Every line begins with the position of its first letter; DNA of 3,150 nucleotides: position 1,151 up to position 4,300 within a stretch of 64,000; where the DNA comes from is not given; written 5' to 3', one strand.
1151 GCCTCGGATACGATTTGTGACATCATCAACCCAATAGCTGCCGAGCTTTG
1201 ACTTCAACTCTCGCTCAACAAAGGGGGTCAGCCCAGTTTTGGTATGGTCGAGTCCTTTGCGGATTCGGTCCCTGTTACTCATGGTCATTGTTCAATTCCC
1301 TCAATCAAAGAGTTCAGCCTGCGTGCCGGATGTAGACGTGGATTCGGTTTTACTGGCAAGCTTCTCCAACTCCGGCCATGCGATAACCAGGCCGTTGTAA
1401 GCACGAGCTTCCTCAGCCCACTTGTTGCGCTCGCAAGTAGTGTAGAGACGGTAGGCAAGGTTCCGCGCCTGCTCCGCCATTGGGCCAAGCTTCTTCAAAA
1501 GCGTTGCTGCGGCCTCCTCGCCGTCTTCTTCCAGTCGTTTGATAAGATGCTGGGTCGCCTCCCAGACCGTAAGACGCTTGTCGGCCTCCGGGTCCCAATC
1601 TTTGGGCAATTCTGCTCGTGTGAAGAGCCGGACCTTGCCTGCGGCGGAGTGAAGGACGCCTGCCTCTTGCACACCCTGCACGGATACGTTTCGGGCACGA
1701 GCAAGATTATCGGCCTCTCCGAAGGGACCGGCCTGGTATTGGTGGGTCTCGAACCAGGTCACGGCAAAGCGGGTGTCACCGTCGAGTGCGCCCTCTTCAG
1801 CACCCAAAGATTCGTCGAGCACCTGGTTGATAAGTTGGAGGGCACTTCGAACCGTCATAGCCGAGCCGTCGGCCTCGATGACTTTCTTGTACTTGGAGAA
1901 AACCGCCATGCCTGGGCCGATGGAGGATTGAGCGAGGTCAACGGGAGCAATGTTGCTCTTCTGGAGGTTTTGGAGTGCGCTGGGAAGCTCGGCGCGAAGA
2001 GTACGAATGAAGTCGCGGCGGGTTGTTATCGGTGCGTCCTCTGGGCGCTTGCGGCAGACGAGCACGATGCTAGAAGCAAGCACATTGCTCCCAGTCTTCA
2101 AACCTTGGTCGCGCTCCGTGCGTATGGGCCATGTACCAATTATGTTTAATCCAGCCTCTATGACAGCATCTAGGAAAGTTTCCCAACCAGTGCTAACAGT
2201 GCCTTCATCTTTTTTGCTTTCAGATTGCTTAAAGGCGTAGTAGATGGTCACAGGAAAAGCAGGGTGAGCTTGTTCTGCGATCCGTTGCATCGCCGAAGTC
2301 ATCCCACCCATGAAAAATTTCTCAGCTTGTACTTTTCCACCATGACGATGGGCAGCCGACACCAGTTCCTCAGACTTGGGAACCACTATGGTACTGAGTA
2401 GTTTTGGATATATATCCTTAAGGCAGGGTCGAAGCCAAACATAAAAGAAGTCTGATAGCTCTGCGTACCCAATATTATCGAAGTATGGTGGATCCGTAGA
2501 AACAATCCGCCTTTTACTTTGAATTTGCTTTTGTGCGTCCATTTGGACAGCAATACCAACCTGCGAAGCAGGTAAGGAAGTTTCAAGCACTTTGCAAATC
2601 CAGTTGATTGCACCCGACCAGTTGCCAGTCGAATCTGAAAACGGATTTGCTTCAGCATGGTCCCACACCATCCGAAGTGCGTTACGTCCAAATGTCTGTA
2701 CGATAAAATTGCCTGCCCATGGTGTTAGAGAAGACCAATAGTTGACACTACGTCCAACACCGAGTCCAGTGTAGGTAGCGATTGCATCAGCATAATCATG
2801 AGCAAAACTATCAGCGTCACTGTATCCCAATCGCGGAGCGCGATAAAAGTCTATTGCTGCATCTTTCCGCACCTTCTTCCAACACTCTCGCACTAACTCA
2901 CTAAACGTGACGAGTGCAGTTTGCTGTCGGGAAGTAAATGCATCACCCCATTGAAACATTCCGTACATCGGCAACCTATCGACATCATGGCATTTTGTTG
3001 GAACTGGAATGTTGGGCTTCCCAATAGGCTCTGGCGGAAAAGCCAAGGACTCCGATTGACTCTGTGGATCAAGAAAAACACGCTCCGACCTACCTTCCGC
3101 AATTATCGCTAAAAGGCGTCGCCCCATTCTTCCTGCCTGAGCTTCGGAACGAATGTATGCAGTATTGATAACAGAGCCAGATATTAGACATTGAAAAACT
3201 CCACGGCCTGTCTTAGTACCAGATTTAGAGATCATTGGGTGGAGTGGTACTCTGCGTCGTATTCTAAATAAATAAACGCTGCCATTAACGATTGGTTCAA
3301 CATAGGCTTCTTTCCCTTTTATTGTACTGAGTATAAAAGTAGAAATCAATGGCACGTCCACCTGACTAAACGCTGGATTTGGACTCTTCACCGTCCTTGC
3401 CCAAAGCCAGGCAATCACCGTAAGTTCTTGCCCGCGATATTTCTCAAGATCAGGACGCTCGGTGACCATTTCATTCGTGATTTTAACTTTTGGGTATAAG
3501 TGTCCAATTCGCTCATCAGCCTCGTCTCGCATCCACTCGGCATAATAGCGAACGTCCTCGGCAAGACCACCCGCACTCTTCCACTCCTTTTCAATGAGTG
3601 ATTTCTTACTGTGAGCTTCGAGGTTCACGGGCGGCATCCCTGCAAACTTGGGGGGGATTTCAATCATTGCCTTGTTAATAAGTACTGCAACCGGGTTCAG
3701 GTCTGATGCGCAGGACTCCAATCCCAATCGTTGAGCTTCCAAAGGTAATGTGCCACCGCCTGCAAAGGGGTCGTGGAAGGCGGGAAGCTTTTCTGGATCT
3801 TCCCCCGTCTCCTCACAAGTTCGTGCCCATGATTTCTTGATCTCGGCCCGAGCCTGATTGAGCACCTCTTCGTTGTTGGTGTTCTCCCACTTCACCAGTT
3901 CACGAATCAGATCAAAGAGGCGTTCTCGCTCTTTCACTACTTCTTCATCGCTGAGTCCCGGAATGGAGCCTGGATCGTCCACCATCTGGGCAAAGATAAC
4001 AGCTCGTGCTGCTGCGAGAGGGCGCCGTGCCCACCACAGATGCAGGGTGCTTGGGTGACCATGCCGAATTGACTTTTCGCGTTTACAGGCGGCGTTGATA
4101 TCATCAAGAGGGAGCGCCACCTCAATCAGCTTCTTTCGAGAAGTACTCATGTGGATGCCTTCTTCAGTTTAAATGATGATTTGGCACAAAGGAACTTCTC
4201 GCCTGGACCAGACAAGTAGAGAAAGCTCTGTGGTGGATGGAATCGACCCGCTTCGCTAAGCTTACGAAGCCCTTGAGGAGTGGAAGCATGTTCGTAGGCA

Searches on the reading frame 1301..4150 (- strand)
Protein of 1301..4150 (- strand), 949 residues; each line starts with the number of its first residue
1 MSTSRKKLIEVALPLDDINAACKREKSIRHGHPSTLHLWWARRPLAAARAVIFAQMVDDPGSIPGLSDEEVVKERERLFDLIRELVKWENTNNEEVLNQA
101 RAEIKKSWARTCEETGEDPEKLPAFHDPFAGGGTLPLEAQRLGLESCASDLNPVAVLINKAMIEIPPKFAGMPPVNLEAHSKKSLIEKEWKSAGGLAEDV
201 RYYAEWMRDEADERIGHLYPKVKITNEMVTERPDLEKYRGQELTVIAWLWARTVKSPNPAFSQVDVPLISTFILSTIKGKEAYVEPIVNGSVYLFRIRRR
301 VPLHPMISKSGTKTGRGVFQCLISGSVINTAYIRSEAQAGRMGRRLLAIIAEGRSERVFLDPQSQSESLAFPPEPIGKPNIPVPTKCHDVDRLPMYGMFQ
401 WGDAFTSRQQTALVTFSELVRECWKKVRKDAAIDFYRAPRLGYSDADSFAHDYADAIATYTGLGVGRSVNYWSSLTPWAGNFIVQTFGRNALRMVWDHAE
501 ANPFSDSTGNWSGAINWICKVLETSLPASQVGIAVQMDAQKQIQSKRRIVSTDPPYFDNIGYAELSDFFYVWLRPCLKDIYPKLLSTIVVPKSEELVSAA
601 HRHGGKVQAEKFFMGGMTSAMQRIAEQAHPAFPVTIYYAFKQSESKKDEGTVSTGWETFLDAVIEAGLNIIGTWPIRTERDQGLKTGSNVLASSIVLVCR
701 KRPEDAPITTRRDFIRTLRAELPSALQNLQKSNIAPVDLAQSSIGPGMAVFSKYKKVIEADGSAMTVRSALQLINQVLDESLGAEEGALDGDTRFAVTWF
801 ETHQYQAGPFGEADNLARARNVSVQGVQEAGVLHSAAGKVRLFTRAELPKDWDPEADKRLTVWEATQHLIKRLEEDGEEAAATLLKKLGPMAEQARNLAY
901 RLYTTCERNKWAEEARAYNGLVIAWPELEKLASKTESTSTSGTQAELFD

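Call 24: find_encoding_contigs(protein=window:1301-4150:-, flank=10000, max_places=6)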
Protein window:1301-4150:- (949 aa): 2 contigs read that carry it; 1 place shown.
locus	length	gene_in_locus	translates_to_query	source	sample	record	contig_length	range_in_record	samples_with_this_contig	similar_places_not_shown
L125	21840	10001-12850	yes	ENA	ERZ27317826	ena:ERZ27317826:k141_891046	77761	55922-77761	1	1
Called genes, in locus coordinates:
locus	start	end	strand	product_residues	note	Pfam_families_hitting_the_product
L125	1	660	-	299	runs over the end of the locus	PF00491:Arginase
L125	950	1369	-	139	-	-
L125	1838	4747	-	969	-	-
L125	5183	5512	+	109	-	-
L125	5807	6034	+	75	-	-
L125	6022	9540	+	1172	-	PF00176:SNF2-rel_dom, PF00270:DEAD, PF04851:ResIII, PF00271:Helicase_C, PF13020:NOV_C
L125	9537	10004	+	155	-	-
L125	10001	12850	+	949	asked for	PF06634:DUF1156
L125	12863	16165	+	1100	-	PF18731:HEPN_Swt1, PF04465:DUF499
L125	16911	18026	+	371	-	PF00724:Oxidored_FMN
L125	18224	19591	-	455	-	-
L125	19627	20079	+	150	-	PF13560:HTH_31, PF01381:HTH_3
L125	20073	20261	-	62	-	-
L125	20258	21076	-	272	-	PF12705:PDDEXK_1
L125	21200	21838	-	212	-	?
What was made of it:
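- On Tandem accretion array at one tDNA: The contig ends 16.6 kb left of copy 1 (call 24).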

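Call 34: search_protein_families(library=ncbifam, proteins=[window:1301-4150:-], max_evalue=0.01)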
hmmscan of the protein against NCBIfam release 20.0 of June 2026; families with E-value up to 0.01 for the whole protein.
window:1301-4150:- (949 aa): 1 family
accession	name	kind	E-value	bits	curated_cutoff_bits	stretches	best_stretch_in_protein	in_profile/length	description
NF042963.1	DUF1156_antiphage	equivalog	1e-30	106.7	1000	2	463-733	495-736/960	anti-phage-associated DUF1156 domain-containing protein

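Call 38: search_protein_families(library=pfam, proteins=[L125:21200-21838:-, L125:18224-19591:-, L125:20258-21076:-, L125:16911-18026:+, L125:12863-16165:+, L125:19627-20079:+], max_evalue=0.01)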
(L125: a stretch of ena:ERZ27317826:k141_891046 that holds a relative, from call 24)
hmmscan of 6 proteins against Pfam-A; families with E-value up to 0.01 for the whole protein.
L125:21200-21838:- (212 aa): 2 families
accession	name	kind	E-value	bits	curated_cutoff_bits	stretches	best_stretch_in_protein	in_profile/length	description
PF04098.21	Rad52_Rad22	-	1.5e-07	31.9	20.3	1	32-126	34-141/153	Rad52/22 family double-strand break repair protein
PF11272.13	DUF3072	-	9.1e-05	22.7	27.5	0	155-211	10-52/56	Protein of unknown function (DUF3072)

L125:18224-19591:- (455 aa): 0 families

L125:20258-21076:- (272 aa): 2 families
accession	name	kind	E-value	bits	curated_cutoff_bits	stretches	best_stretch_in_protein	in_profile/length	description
PF12705.13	PDDEXK_1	-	3.3e-27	96.4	22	1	16-266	1-246/247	PD-(D/E)XK nuclease superfamily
PF01930.23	Cas_Cas4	-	6.4e-05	23.5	22.7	0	153-266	54-158/160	Domain of unknown function DUF83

L125:16911-18026:+ (371 aa): 1 family
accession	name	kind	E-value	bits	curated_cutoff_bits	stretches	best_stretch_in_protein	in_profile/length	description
PF00724.26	Oxidored_FMN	-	6.7e-69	233.2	27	1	8-358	2-342/342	NADH:flavin oxidoreductase / NADH oxidase family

L125:12863-16165:+ (1100 aa): 2 families
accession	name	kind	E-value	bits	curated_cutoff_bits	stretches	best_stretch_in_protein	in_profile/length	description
PF18731.6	HEPN_Swt1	-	4.8e-33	114.3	27.5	1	11-121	1-115/115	Swt1-like HEPN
PF04465.17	DUF499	-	3e-27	95.3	23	1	303-794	43-551/1024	Protein of unknown function (DUF499)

L125:19627-20079:+ (150 aa): 3 families
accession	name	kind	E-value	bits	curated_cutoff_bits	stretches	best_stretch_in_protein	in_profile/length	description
PF13560.12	HTH_31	-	3.6e-10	40.4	27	1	51-107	2-59/64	Helix-turn-helix domain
PF01381.28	HTH_3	-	1e-09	38.7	23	1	55-107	1-53/55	Helix-turn-helix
PF12844.13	HTH_19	-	4.5e-05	23.7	30.2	1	52-110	1-58/64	Helix-turn-helix domain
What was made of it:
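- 1..8129 (-): Left neighbour: Hma anti-phage system. HmaC N-terminal part is at 1-1288 and runs off the window, HmaB is at 1301-4150, a PDC-M11B-like small gene is at 4147-4614, and HmaA is at 4611-8129. The region is compositionally foreign. It may be the cargo of a newer element X. Further left on the same contig lie a Rad52-like gene, a PD-(D/E)XK nuclease and an HTH repressor (calls 24, 38).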

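Call 74: search_protein_families(library=padloc, proteins=[window:1301-4150:-, L125:12863-16165:+, L125:18224-19591:-], max_evalue=0.00001)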
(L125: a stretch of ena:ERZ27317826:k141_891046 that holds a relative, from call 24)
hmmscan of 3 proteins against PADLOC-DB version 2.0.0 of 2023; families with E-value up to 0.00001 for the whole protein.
window:1301-4150:- (949 aa): 7 families
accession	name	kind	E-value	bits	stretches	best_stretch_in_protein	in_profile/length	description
PDLC00660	HmaB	-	0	1395.3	1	4-939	7-960/967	DNA-adenine methylase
PDLC00661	HmaB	-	0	1325.7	1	4-936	6-963/973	DNA-adenine methylase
PDLC03352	MTase_II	-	1.2e-27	94.3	1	393-581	407-600/1023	Type II methyltransferase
PDLC03233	MTase_II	-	1.7e-26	91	2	469-773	411-716/731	Type II methyltransferase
PDLC02189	DUF1156_MTase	-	2.1e-26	90.4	2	469-729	474-705/944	-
PDLC03314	MTase_II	-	1.3e-15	54.6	1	541-706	541-683/944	Type II methyltransferase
PDLC03322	MTase_II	-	7.7e-06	23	0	122-161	65-104/446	Type II methyltransferase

L125:12863-16165:+ (1100 aa): 2 families
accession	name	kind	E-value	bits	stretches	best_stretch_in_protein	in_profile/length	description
PDLC00662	HmaC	-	0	1025.1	1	164-1098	3-940/941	AAA+ ATPase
PDLC02192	DUF499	-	1.1e-35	120.8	1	205-682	34-488/1022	-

L125:18224-19591:- (455 aa): 0 families
